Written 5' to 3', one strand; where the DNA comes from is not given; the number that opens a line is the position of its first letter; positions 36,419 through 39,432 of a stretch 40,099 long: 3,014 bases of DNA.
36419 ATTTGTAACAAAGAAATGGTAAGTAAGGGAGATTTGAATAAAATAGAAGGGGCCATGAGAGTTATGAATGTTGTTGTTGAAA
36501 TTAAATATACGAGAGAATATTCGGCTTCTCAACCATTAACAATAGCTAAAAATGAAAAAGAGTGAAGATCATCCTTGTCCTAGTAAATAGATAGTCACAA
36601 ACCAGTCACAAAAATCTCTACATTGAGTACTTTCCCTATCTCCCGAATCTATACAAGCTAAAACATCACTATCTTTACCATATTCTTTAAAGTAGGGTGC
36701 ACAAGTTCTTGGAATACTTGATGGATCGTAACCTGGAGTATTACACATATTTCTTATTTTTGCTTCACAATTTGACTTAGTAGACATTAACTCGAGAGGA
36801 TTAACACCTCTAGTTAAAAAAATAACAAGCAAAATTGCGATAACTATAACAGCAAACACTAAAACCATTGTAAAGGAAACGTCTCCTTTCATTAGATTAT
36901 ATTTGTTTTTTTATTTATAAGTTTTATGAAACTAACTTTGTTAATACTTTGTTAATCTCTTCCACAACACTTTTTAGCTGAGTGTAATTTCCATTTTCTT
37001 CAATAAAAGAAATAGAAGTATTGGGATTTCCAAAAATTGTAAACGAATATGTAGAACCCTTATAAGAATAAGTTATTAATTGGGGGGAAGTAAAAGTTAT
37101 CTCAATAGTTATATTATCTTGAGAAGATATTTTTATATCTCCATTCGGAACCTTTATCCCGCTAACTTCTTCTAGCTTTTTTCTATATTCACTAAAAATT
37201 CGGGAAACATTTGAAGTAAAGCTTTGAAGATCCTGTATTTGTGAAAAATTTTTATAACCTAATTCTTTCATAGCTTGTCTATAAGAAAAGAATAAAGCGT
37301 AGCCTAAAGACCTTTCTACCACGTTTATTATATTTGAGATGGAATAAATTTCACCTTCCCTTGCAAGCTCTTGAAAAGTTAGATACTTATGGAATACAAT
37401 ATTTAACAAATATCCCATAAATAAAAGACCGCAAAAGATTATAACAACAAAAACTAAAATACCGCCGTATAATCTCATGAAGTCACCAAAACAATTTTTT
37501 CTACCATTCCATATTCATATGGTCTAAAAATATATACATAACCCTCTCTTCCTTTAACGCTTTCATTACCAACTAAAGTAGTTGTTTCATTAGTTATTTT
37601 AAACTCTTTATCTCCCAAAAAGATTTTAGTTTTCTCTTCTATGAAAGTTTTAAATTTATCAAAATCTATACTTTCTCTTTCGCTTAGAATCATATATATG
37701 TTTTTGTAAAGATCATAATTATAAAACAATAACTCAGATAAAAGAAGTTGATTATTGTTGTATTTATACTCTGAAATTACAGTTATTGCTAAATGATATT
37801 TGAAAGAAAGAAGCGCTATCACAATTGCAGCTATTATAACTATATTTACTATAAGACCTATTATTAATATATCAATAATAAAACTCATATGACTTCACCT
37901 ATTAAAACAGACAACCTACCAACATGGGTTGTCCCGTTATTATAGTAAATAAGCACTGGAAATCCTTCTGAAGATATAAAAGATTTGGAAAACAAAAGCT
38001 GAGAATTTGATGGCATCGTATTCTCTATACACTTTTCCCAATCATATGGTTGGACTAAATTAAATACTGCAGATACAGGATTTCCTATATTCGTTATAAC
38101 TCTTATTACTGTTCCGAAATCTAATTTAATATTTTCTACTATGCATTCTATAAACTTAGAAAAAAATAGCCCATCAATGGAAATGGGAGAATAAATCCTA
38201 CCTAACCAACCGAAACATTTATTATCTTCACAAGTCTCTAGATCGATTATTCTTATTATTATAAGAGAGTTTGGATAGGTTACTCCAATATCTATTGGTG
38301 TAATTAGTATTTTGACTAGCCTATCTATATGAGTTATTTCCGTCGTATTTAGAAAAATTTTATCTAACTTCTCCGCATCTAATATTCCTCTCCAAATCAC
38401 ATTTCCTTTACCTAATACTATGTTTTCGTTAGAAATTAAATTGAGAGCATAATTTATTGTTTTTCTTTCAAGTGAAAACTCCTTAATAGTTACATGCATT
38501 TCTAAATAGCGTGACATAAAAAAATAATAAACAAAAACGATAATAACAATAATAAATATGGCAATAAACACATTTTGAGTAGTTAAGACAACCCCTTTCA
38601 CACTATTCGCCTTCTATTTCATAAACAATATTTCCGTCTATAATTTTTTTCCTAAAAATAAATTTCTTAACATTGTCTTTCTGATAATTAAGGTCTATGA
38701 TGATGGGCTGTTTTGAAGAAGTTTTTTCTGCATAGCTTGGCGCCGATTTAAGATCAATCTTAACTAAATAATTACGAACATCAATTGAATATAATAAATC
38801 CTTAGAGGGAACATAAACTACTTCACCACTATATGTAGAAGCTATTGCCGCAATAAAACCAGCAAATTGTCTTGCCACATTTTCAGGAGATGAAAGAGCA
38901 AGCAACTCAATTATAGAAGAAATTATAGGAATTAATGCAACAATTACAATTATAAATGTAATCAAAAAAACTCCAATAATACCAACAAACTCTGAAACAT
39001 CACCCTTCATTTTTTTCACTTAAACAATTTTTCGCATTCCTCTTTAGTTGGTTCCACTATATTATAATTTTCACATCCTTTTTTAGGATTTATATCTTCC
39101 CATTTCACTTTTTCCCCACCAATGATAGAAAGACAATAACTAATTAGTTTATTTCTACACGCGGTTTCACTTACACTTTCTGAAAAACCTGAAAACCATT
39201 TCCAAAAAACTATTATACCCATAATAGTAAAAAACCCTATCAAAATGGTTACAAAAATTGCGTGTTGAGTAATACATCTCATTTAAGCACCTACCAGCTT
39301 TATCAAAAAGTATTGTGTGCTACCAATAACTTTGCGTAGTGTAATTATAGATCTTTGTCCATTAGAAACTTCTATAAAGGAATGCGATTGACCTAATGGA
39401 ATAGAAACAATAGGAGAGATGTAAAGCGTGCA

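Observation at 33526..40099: A 6.5-kb block made entirely of membrane or surface ORFans (11 genes), possibly continuing past the window end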

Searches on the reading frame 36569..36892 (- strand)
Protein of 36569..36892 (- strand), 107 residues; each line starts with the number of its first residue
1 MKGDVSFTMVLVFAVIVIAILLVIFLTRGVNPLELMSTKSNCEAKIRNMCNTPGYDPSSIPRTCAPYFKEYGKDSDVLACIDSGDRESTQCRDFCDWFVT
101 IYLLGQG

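Call 4: search_protein_families(library=pfam, max_evalue=1, proteins=[window:36569-36892:-])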
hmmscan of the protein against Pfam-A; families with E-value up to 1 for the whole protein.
window:36569-36892:- (107 aa): 0 families

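Call 7: search_protein_families(library=ncbifam, max_evalue=1, proteins=[window:36569-36892:-])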
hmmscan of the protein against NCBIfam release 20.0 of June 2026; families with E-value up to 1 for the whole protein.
window:36569-36892:- (107 aa): 2 families
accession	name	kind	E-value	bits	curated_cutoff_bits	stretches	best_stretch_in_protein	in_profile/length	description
NF047827.1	T3SSXpsH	equivalog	0.095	12.5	160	1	7-48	6-48/145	type II secretion system protein XpsH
NF002267.0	PRK01198.1-3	equivalog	0.15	11.1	488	1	6-33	18-45/390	V-type ATP synthase subunit C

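Call 78: search_solved_structures(query=A7, max_evalue=5)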
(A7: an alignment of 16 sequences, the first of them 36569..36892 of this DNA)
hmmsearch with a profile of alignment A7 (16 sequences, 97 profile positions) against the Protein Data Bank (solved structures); distinct sequences matched with E-value up to 5: 2.
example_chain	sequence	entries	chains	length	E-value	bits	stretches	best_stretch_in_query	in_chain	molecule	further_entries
6b87_A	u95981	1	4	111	1.3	12.6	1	2-32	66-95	TMHC2_E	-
1pi7_A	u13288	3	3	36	3.4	11.3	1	2-29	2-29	VPU protein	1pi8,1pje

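Call 86: search_protein_families(library=phrogs, max_evalue=0.01, proteins=[window:36569-36892:-])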
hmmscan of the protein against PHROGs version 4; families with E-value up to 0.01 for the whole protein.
window:36569-36892:- (107 aa): 0 families

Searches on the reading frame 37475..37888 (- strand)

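Call 4: search_protein_families(library=pfam, max_evalue=1, proteins=[window:37475-37888:-])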
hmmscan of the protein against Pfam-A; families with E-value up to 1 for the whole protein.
window:37475-37888:- (137 aa): 1 family
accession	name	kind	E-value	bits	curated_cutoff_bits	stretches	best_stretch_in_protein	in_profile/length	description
PF12134.13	PRP8_domainIV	-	0.025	14.6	25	1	78-133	8-63/230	PRP8 domain IV core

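Call 7: search_protein_families(library=ncbifam, max_evalue=1, proteins=[window:37475-37888:-])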
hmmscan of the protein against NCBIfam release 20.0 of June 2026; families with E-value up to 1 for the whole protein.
window:37475-37888:- (137 aa): 1 family
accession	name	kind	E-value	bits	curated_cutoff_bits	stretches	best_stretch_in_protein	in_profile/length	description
NF040516.1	CapE_47_fam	domain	0.066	13.1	35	1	9-32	4-27/39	CapE family protein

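Call 86: search_protein_families(library=phrogs, max_evalue=0.01, proteins=[window:37475-37888:-])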
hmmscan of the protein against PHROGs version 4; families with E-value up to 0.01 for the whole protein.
window:37475-37888:- (137 aa): 0 families

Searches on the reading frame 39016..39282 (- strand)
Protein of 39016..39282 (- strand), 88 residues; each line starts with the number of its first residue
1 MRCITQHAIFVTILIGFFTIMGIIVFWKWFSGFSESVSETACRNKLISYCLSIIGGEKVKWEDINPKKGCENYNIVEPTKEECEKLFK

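Call 4: search_protein_families(library=pfam, max_evalue=1, proteins=[window:39016-39282:-])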
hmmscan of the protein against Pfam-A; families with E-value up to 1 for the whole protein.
window:39016-39282:- (88 aa): 2 families
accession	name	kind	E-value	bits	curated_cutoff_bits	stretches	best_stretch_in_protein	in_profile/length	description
PF20312.3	DUF6608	-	0.0037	17.6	24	1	5-51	64-110/131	Family of unknown function (DUF6608)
PF00988.28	CPSase_sm_chain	-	0.15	12.3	27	1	18-71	18-71/126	Carbamoyl-phosphate synthase small chain, CPSase domain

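Call 7: search_protein_families(library=ncbifam, max_evalue=1, proteins=[window:39016-39282:-])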
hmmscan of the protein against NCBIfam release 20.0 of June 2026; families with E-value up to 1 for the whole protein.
window:39016-39282:- (88 aa): 0 families

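Call 9: find_encoding_contigs(protein=window:39016-39282:-, flank=10000, max_places=6)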
Protein window:39016-39282:- (88 aa): no gene with exactly this product is on record in the collection.

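Call 86: search_protein_families(library=phrogs, max_evalue=0.01, proteins=[window:39016-39282:-])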
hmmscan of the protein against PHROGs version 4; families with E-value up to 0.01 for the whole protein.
window:39016-39282:- (88 aa): 0 families
